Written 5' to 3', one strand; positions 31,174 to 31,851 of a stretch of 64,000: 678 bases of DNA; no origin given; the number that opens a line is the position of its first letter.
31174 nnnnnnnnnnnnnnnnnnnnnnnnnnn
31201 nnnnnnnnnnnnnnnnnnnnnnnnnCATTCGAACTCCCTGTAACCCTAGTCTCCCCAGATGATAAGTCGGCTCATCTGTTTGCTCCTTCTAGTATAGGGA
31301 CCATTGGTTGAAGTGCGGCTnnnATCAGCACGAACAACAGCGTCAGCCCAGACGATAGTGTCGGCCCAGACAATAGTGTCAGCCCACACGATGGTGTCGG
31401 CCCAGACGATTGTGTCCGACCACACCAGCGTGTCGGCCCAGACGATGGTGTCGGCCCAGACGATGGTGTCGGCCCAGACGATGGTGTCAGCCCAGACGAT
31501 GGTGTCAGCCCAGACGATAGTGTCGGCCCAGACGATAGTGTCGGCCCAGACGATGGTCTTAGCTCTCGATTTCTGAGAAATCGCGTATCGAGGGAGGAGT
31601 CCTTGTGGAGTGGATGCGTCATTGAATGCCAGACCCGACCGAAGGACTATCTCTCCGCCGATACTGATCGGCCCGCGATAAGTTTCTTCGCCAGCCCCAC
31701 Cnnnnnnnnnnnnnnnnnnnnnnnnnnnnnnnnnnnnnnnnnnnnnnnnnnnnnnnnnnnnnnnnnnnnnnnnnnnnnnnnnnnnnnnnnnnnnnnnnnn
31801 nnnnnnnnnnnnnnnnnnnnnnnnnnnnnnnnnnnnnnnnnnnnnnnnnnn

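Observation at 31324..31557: Thirteen near-identical 18-bp units encode (TIVWAD)n at the end of subtilase 1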

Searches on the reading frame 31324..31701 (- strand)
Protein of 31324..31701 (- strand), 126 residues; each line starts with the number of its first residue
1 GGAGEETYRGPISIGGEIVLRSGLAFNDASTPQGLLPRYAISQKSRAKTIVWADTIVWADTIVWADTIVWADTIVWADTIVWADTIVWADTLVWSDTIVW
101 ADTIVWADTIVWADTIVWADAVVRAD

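Call 8: search_protein_families(library=pfam, proteins=[window:31324-31701:-], max_evalue=1)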
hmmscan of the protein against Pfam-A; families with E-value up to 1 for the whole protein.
window:31324-31701:- (126 aa): 1 family
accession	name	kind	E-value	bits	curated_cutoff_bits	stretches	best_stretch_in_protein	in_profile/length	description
PF00132.30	Hexapep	-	0.015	15.4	27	0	96-124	7-35/36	Bacterial transferase hexapeptide (six repeats)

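Call 9: search_protein_families(library=ncbifam, proteins=[window:31324-31701:-], max_evalue=1)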
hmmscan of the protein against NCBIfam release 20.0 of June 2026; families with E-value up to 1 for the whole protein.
window:31324-31701:- (126 aa): 1 family
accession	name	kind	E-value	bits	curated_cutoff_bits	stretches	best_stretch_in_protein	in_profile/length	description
NF002060.0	PRK00892.1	subfamily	0.13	11.4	207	1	47-123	106-182/345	UDP-3-O-(3-hydroxymyristoyl)glucosamine N-acyltransferase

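Call 17: find_homologous_proteins(query=window:31324-31671:-, max_evalue=0.001)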
Query seq(116 aa) (116 aa): 1 proteins with E <= 0.001 among 1500 candidates.
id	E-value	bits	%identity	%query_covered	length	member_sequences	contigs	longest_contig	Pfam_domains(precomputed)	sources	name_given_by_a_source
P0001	4.9e-6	44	49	42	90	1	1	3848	-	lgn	-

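Call 31: search_solved_structures(query=window:31324-31671:-, max_evalue=10, show_alignments=2)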
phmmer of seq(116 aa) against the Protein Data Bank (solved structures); distinct sequences matched with E-value up to 10: 4.
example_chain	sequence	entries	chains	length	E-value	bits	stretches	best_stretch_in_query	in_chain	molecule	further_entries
4ihf_A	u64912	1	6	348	0.65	12.9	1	45-94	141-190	UDP-3-O-(3-hydroxymyristoyl)glucosamine N-acyltransferase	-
3eh0_A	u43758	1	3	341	0.94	12.4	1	45-94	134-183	UDP-3-O-[3-hydroxymyristoyl] glucosamine N-acyltransferase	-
6p83_A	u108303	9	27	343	0.95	12.4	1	45-94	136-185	UDP-3-O-(3-hydroxymyristoyl)glucosamine N-acyltransferase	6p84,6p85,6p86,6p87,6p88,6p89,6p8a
4ihg_A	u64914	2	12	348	0.99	12.3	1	45-94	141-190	UDP-3-O-(3-hydroxymyristoyl)glucosamine N-acyltransferase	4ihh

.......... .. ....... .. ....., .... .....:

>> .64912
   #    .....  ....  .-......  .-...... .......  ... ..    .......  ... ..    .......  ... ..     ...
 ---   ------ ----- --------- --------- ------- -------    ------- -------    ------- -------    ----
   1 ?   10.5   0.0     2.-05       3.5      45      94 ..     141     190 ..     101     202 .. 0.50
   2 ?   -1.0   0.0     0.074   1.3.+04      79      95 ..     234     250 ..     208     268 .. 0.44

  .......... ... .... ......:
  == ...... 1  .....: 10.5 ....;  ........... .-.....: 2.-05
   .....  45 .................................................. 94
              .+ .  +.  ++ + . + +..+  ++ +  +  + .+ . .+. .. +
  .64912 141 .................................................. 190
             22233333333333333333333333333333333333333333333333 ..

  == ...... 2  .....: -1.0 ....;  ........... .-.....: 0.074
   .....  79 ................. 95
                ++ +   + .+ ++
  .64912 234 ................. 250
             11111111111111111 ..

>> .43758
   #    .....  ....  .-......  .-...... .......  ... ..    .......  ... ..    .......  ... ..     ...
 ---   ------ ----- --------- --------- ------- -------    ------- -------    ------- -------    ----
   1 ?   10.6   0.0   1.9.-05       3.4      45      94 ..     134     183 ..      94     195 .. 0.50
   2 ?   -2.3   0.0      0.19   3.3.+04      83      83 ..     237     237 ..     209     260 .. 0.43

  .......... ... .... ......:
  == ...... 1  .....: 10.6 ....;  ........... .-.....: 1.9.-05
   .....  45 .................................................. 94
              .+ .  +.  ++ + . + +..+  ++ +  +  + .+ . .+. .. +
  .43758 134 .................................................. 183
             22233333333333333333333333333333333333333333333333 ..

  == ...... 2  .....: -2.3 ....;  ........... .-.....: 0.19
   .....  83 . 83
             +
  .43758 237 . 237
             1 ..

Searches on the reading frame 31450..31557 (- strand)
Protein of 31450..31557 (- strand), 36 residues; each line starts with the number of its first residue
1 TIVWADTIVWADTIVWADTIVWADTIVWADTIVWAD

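Call 59: search_solved_structures(query=A3, max_evalue=1, show_alignments=3)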
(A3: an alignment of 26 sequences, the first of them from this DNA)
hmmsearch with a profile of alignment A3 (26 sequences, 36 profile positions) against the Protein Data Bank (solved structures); distinct sequences matched with E-value up to 1: 0.
